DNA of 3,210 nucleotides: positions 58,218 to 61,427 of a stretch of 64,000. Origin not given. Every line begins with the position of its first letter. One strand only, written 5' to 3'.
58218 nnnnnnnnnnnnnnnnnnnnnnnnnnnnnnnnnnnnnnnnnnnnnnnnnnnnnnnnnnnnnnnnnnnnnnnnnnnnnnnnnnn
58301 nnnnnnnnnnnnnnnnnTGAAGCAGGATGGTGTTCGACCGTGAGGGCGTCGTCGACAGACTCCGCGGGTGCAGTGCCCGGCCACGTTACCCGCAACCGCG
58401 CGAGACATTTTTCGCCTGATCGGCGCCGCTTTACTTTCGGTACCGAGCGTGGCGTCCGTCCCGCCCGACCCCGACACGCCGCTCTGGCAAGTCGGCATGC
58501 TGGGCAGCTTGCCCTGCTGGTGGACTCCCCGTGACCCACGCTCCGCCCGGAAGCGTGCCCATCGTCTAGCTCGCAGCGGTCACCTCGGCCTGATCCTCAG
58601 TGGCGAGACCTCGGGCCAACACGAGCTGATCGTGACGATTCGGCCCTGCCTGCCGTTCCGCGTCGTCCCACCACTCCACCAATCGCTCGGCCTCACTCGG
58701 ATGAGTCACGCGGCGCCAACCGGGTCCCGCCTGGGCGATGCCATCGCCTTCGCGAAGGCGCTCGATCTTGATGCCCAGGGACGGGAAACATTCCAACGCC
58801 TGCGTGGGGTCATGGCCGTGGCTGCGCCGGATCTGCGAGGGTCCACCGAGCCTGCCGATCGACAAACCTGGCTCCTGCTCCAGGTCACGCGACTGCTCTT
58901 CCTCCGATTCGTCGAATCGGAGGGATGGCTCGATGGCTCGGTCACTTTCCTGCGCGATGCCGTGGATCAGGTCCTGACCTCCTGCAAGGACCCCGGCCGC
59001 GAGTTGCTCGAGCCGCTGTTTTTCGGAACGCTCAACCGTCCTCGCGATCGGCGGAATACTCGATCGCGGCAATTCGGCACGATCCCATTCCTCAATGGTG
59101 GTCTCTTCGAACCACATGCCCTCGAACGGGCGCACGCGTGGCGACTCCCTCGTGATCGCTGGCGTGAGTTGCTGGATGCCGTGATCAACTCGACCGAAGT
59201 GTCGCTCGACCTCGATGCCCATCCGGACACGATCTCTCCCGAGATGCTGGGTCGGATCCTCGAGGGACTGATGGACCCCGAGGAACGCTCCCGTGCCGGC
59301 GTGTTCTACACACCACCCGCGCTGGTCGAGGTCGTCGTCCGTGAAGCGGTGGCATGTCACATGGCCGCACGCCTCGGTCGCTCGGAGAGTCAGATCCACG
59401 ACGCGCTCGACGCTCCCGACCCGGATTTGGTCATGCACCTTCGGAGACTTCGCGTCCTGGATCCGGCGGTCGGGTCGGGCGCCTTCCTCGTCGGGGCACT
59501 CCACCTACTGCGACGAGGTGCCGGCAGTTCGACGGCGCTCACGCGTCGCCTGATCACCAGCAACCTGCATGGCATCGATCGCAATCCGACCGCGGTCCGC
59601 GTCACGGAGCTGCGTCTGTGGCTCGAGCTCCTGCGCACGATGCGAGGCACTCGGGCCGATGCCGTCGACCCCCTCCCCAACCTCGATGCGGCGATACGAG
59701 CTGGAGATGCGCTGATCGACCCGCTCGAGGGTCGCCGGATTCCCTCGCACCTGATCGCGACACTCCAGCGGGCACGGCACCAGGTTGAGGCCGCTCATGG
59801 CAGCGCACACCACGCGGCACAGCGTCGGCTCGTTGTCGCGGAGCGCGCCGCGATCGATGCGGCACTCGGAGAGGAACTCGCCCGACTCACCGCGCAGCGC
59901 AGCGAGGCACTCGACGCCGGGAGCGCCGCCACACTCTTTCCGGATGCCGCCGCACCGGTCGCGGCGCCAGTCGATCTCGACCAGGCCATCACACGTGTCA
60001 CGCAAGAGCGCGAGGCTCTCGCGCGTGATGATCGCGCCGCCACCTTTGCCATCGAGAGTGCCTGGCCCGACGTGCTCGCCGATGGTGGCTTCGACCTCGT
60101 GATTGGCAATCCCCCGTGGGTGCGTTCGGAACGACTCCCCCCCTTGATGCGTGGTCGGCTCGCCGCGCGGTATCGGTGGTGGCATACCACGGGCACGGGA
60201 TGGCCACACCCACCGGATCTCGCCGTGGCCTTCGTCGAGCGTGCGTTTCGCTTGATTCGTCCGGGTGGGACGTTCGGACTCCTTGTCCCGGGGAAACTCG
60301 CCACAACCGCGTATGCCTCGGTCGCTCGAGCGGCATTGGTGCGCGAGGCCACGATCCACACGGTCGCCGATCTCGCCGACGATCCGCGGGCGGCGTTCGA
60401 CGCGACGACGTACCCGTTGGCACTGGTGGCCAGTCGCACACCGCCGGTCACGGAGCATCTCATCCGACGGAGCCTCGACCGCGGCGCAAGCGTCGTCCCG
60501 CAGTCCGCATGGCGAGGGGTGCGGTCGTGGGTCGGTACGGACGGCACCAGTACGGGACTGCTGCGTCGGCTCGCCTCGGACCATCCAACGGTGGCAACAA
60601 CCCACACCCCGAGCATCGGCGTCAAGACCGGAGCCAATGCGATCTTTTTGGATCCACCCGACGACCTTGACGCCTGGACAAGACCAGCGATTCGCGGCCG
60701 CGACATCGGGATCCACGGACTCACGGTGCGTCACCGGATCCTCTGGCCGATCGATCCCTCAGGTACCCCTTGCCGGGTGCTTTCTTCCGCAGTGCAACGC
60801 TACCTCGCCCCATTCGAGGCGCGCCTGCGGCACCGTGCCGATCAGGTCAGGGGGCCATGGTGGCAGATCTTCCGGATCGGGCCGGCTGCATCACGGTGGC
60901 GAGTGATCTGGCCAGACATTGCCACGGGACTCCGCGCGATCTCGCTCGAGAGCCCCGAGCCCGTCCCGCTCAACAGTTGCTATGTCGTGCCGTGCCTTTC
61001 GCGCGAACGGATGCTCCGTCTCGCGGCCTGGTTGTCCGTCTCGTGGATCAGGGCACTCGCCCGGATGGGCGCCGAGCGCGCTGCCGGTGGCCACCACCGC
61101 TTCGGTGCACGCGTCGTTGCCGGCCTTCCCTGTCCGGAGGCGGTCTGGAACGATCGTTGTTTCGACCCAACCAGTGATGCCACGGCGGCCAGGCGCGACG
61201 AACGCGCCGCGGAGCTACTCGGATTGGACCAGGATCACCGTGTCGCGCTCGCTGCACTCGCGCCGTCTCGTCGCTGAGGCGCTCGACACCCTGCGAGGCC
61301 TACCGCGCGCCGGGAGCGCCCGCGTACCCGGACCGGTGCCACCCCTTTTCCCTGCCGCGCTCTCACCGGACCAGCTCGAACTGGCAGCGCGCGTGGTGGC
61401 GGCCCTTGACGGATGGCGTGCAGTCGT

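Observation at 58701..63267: PglX-like N6-adenine methyltransferase overlapping an SNF2 helicase gene, with no nuclease and no BREX/DISARM partners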

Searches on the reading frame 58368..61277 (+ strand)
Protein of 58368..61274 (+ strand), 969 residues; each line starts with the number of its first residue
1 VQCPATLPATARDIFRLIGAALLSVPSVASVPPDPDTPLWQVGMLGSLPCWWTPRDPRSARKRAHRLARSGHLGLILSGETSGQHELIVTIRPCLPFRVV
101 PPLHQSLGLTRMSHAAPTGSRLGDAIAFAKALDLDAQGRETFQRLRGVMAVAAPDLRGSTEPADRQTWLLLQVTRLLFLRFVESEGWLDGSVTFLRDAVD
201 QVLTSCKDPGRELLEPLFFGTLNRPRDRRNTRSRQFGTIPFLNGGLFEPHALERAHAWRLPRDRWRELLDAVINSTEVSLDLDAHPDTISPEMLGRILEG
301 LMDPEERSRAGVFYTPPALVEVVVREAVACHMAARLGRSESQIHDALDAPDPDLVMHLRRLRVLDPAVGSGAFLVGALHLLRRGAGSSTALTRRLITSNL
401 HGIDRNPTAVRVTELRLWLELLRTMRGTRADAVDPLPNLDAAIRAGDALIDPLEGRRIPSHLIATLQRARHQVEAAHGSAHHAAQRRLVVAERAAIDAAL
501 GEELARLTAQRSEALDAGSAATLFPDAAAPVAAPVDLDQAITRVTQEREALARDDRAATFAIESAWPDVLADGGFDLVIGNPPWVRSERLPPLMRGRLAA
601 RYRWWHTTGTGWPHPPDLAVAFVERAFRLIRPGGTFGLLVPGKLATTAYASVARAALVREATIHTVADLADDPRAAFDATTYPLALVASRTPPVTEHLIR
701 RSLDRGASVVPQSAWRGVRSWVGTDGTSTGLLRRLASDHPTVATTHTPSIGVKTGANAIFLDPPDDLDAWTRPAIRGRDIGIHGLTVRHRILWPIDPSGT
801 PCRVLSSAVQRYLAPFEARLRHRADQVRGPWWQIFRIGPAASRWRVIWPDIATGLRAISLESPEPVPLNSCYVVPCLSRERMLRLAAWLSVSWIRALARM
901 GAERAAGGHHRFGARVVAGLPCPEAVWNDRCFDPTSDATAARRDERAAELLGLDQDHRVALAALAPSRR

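Call 5: search_protein_families(library=pfam, proteins=[window:58701-61277:+], max_evalue=0.1)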
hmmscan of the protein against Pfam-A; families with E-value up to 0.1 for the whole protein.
window:58701-61277:+ (858 aa): 5 families
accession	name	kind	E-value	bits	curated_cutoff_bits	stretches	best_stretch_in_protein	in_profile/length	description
PF07669.17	Eco57I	-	5.5e-19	69.3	25.3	1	288-559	2-166/171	Eco57I restriction-modification methylase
PF02384.22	N6_Mtase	-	1.5e-09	38.1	20.4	2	181-308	4-99/311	N-6 DNA Methylase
PF25120.1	DUF7814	-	8.1e-07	29.4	27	1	62-144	85-164/228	Domain of unknown function (DUF7814)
PF20473.4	MmeI_Mtase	-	1.1e-05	25.2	27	1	243-311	14-87/259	MmeI, DNA-methyltransferase domain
PF20465.4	MmeI_hel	-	0.0053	17.9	27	1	62-136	7-75/75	MmeI, helicase spacer domain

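Call 6: search_protein_families(library=padloc, proteins=[window:58701-61277:+], max_evalue=0.1)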
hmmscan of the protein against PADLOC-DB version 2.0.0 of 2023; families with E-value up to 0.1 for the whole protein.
window:58701-61277:+ (858 aa): 64 families (the best 25 are shown)
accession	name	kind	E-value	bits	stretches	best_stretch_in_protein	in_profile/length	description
PDLC02643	DrmMI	-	1.1e-30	104.3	3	360-554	766-958/1347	DrmMI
PDLC03612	REase_MTase_IIG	-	2.4e-27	93.5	4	435-560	774-896/1247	Type IIG restriction enzyme-methyltransferase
PDLC03601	REase_MTase_IIG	-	7.6e-24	81.6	2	241-339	452-557/1110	Type IIG restriction enzyme-methyltransferase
PDLC03604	REase_MTase_IIG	-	2.2e-19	67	2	440-557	508-626/1011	Type IIG restriction enzyme-methyltransferase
PDLC03313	MTase_II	-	3.9e-19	66.6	1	462-804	143-508/563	Type II methyltransferase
PDLC03338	MTase_II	-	1.6e-18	64.7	3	248-311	154-218/604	Type II methyltransferase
PDLC03629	REase_MTase_IIG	-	1.7e-18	63.9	2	195-341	377-536/1182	Type IIG restriction enzyme-methyltransferase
PDLC03596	REase_MTase_IIG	-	1.2e-17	61.3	2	246-339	538-640/1148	Type IIG restriction enzyme-methyltransferase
PDLC03598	REase_MTase_IIG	-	1.2e-17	61.2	1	53-272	184-384/912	Type IIG restriction enzyme-methyltransferase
PDLC02638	DrmMI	-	8.6e-17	58.6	3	194-268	549-618/935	DrmMI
PDLC03618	REase_MTase_IIG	-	2.4e-16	56.3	3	357-541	759-940/1429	Type IIG restriction enzyme-methyltransferase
PDLC03627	REase_MTase_IIG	-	2.9e-16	56.4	1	176-363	326-536/1136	Type IIG restriction enzyme-methyltransferase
PDLC03630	REase_MTase_IIG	-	3e-16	56.4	3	181-301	352-461/1100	Type IIG restriction enzyme-methyltransferase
PDLC03335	MTase_II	-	3.3e-16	57.1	2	461-575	192-300/607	Type II methyltransferase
PDLC02644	DrmMI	-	5.3e-16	55.7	3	448-555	364-472/988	DrmMI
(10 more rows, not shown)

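Call 7: search_protein_families(library=ncbifam, proteins=[window:58701-61277:+], max_evalue=0.1)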
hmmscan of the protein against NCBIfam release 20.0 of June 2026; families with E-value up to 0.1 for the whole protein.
window:58701-61277:+ (858 aa): 6 families
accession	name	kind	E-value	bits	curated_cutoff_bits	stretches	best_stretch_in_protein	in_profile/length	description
NF033455.1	BREX_6_MTaseX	exception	6.1e-13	47.2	900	1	246-568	326-645/1319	BREX-6 system adenine-specific DNA-methyltransferase PglX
NF033451.1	BREX_2_MTaseX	equivalog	2.8e-11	41.9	400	1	247-356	222-333/1185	BREX-2 system adenine-specific DNA-methyltransferase PglX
NF033452.1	BREX_1_MTaseX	exception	2.9e-09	35.3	500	1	245-569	310-605/1210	BREX-1 system adenine-specific DNA-methyltransferase PglX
NF033454.1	BREX_5_MTaseX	exception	3.2e-05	21.7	900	1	241-329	294-386/1404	BREX-5 system adenine-specific DNA-methyltransferase PglX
NF047738.1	antiphage_MADS2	equivalog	0.0003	19.2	720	0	251-273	334-356/654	methylation-associated defense system DNA methyltransferase MAD2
TIGR03534.1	RF_mod_PrmC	equivalog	0.018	14.5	199.1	0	445-478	139-171/253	peptide chain release factor N(5)-glutamine methyltransferase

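Call 23: search_solved_structures(query=window:58701-61277:+, max_evalue=0.01, show_alignments=1)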
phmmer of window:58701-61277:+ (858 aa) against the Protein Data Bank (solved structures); distinct sequences matched with E-value up to 0.01: 6.
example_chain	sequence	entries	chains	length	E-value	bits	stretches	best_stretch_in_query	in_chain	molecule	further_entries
5hr4_C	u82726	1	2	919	0.00075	21.2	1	60-269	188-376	MmeI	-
1g38_A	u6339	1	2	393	0.0021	19.7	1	463-550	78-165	MODIFICATION METHYLASE TAQI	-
2ibs_A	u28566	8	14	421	0.0023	19.6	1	463-550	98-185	Modification methylase TaqI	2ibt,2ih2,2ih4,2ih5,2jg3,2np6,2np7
1aqj_A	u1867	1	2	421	0.0023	19.6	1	463-550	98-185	ADENINE-N6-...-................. TAQI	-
1aqi_A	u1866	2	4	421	0.0023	19.6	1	463-550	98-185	ADENINE-N6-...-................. TAQI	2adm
2okc_A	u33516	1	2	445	0.0029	19.2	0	251-316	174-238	Type I restriction enzyme StySJI M protein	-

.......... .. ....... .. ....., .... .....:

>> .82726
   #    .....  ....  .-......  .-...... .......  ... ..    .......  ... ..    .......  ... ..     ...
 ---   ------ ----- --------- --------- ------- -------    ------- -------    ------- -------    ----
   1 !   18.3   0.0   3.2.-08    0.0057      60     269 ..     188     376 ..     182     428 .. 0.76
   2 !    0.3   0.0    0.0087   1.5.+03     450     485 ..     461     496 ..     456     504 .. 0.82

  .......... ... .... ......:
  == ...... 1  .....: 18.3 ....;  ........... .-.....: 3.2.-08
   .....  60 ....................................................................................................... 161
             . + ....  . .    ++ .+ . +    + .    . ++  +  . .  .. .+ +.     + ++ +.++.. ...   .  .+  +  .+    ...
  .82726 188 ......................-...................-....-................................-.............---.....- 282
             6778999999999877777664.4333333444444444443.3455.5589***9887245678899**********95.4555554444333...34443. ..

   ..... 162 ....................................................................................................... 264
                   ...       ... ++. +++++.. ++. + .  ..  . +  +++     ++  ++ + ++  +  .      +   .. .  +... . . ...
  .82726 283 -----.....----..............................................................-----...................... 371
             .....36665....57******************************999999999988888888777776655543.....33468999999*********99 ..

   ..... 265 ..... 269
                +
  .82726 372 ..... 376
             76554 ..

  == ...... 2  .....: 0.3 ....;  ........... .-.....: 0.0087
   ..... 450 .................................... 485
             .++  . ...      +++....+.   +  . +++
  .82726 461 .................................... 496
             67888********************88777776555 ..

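Call 25: find_homologous_proteins(query=window:58701-61277:+)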
Query window:58701-61277:+ (858 aa): 3244 proteins with E <= 0.001 among 8000 candidates; the best 120 are listed.
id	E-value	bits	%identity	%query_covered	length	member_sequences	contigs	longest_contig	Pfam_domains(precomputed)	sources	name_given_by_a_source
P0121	0.0e+0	1918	100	100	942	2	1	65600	PF25120.2,PF02384.23,PF07669.18,PF20473.5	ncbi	ncbi:MAG: N-6 DNA methylase [Gemmatimonadota bacterium]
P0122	0.0e+0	1673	87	100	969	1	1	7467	PF25120.2,PF02384.23,PF07669.18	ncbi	-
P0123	0.0e+0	1599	84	100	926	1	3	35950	PF25120.2,PF02384.23,PF07669.18,PF20473.5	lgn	-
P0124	0.0e+0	1583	82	99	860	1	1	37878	PF25120.2,PF02384.23,PF07669.18,PF20473.5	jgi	-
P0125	0.0e+0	1507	79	100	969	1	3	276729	PF25120.2,PF02384.23,PF07669.18,PF20473.5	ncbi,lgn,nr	ncbi:MAG TPA: hypothetical protein VFN22_11815 [Gemmatimonadales bacterium]|nr:hypothetical protein 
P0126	0.0e+0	1183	64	100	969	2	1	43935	PF02384.23,PF07669.18,PF20473.5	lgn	-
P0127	4.3e-277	940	53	99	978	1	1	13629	PF25120.2,PF02384.23,PF07669.18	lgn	-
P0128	9.6e-276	936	55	99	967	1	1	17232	PF25120.2,PF02384.23,PF07669.18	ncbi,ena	-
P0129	9.9e-266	903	53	100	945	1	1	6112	PF02384.23,PF07669.18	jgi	jgi:hypothetical protein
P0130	1.5e-264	899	53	100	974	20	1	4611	PF02384.23,PF07669.18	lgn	-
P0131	2.2e-258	878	53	99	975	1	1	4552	PF25120.2,PF02384.23,PF07669.18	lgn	-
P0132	1.2e-257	876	53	99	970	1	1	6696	PF25120.2,PF02384.23,PF07669.18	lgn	-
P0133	2.4e-255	868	52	97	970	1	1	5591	PF25120.2,PF02384.23,PF07669.18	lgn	-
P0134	1.7e-253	862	51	100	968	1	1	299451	PF02384.23,PF07669.18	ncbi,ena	-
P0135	1.6e-251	855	51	100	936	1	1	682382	PF25120.2,PF02384.23,PF07669.18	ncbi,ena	-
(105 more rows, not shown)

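Call 65: search_dna_similar(query=window:58368-61274:+, collection=plasmids, mode=protein, max_rows=8, max_evalue=1e-10)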
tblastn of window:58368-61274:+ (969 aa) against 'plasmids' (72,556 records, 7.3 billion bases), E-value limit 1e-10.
Records with a match: 62; places in all: 62; records where one place covers at least 80% of the query: 0.
Best place of each record, by identity: <60% 62.
By first word of the organism name: Pseudosulfitobacter 12; Aeromonas 8; Pseudomonas 7; Sinorhizobium 6; Paracoccus 3; Klebsiella 3; Nostoc 2; Halorussus 2; Haloferax 2; Methylocystis 2; and 13 more.
By predicted mobility (MOB-suite, as given by PLSDB): non-mobilizable 29; mobilizable 26; conjugative 7.
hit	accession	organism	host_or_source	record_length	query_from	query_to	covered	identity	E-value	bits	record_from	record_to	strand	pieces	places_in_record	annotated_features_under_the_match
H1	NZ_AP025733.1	Nostoc cf. commune SO-36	-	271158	183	693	53%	26.5%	1e-33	148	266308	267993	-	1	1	TaqI-like C-terminal specificity domain-containing protein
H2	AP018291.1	Calothrix sp. NIES-4105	-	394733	183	697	53%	25.9%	1e-32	145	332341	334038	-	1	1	hypothetical protein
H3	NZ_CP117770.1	Nostoc sp. UHCC 0926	whole organism,lichen surface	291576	139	643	52%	26.2%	5e-29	133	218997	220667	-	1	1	TaqI-like C-terminal specificity domain-containing protein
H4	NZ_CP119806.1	Halorussus lipolyticus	cell culture,coastal saline-alkali land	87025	183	640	47%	24.8%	3e-20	105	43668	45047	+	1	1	N-6 DNA methylase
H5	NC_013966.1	Haloferax volcanii DS2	-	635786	183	640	47%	24.6%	6e-21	107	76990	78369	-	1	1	N-6 DNA methylase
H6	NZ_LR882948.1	Planktothrix agardhii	-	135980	183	585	42%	26.4%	1e-19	102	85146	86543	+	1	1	DNA methyltransferase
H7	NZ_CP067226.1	Paracoccus sp. MC1862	pure cultures of bacteria,river bed soil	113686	572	929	37%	29.0%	1e-16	93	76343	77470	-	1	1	Eco57I restriction-modification methylase domain-containing protein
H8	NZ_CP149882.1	Sinorhizobium medicae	Medicago sativa,Cell Culture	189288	560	926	38%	28.3%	5e-17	94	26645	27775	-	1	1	DNA methyltransferase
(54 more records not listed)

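Call 66: search_dna_similar(query=window:58368-61274:+, collection=phages, mode=protein, max_rows=8, max_evalue=1e-10)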
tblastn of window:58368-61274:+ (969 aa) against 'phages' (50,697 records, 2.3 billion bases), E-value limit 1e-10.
Records with a match: 1; places in all: 1; records where one place covers at least 80% of the query: 0.
Best place of each record, by identity: <60% 1.
By first word of the organism name: Synechococcus 1.
By host as written in the record: Synechococcus sp. 1.
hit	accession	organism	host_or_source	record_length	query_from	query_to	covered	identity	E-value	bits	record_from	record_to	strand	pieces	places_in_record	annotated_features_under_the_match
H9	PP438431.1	Synechococcus phage Ssp-JY41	Synechococcus sp.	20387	560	931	38%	25.5%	1e-13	82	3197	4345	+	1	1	hypothetical protein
